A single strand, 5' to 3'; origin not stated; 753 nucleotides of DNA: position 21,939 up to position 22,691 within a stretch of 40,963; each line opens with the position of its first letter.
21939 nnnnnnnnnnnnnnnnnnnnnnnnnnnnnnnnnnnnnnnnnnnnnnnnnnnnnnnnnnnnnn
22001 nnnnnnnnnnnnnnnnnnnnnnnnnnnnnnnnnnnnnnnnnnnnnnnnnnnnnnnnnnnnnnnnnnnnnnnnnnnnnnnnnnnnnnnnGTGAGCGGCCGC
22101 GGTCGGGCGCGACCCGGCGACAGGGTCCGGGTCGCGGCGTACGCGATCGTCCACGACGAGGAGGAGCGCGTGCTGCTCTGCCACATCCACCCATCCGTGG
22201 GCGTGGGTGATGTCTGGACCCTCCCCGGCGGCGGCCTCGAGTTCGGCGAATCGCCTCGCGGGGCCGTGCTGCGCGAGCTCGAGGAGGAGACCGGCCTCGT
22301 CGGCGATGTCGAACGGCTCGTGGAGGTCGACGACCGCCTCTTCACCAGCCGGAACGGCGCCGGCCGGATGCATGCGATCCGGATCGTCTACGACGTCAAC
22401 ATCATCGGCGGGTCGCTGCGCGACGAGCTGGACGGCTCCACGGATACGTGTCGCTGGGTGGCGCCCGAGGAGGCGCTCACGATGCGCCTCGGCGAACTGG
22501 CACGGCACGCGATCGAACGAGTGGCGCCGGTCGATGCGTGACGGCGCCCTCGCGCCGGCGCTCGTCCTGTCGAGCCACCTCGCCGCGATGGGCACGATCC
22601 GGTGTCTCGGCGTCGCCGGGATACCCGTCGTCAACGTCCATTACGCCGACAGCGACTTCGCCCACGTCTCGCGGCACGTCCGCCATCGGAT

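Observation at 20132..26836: Orphan seven-gene locus: methyltransferase, GGR-like flavoprotein, NUDIX, ATP-grasp, convergent second ATP-grasp, SRPBCC, FabF-type ketosynthase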

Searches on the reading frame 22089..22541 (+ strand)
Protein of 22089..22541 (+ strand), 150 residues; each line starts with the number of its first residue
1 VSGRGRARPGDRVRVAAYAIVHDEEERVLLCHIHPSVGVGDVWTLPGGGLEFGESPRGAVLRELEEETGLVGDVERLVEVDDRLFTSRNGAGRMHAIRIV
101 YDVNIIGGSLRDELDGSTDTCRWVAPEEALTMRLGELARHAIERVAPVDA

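Call 3: search_protein_families(library=pfam, proteins=[window:22089-22541:+], max_evalue=0.01)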
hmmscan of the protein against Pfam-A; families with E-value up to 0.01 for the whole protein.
window:22089-22541:+ (150 aa): 2 families
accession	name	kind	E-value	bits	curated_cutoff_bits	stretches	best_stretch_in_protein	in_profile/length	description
PF00293.34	NUDIX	-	1.3e-19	71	21.1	1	14-140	3-129/134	NUDIX domain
PF14815.12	NUDIX_4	-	8.3e-05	22.8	35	1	17-142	1-111/113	NUDIX domain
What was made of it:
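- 22089..22541 (+): NUDIX hydrolase. An accessory member of the operon in about half of Limnocylindria loci, with a variable position. NUDIX 71 bits (call 3).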

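Call 4: search_protein_families(library=ncbifam, proteins=[window:22089-22541:+], max_evalue=0.01)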
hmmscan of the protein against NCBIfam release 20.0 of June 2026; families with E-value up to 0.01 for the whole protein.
window:22089-22541:+ (150 aa): 18 families
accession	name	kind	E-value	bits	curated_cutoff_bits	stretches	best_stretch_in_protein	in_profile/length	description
NF006530.0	PRK08999.1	equivalog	7.2e-11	41.7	245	1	12-74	5-66/315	Nudix family hydrolase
NF007834.0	PRK10546.1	equivalog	3.8e-09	36.4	156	1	19-134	8-114/135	pyrimidine (deoxy)nucleoside triphosphate diphosphatase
NF008044.0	PRK10776.1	equivalog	4.3e-09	36.3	148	1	17-87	7-77/130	8-oxo-dGTP diphosphatase MutT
TIGR00586.1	mutt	equivalog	2.2e-08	34.2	97.9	1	17-78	8-69/129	8-oxo-dGTP diphosphatase MutT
NF001936.0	PRK00714.1-3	equivalog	6.6e-07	29.3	118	1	32-80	26-73/155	RNA pyrophosphohydrolase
NF001938.0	PRK00714.1-5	equivalog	7.5e-07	28.7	116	1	37-81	41-84/172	RNA pyrophosphohydrolase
NF012016.0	PRK15472.1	equivalog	1.3e-06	28.2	95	1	23-142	12-135/141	nucleoside triphosphatase NudI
NF001937.0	PRK00714.1-4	equivalog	1.5e-06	27.9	139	1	19-77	13-68/161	RNA pyrophosphohydrolase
NF001935.0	PRK00714.1-2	equivalog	3.1e-06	26.8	259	1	41-77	31-67/183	RNA pyrophosphohydrolase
NF041652.1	Nud_hyd_Dein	equivalog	3.5e-06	27.3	200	1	16-78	15-80/152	Nudix hydrolase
NF003787.0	PRK05379.1-4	equivalog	2.7e-05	23.3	449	1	25-133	218-328/346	bifunctional nicotinamide-nucleotide adenylyltransferase/Nudix hydroxylase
NF003788.0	PRK05379.1-5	equivalog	4.7e-05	22.8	354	1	16-133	215-333/351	bifunctional nicotinamide-nucleotide adenylyltransferase/Nudix hydroxylase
TIGR02705.1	nudix_YtkD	equivalog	0.00012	21.6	154.4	1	44-70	48-74/156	RNA deprotection pyrophosphohydrolase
NF001934.0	PRK00714.1-1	equivalog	0.00057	19.3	241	1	41-77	31-67/176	RNA pyrophosphohydrolase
NF003785.0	PRK05379.1-1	equivalog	0.00068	18.9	418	1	13-77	204-264/347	bifunctional nicotinamide-nucleotide adenylyltransferase/Nudix hydroxylase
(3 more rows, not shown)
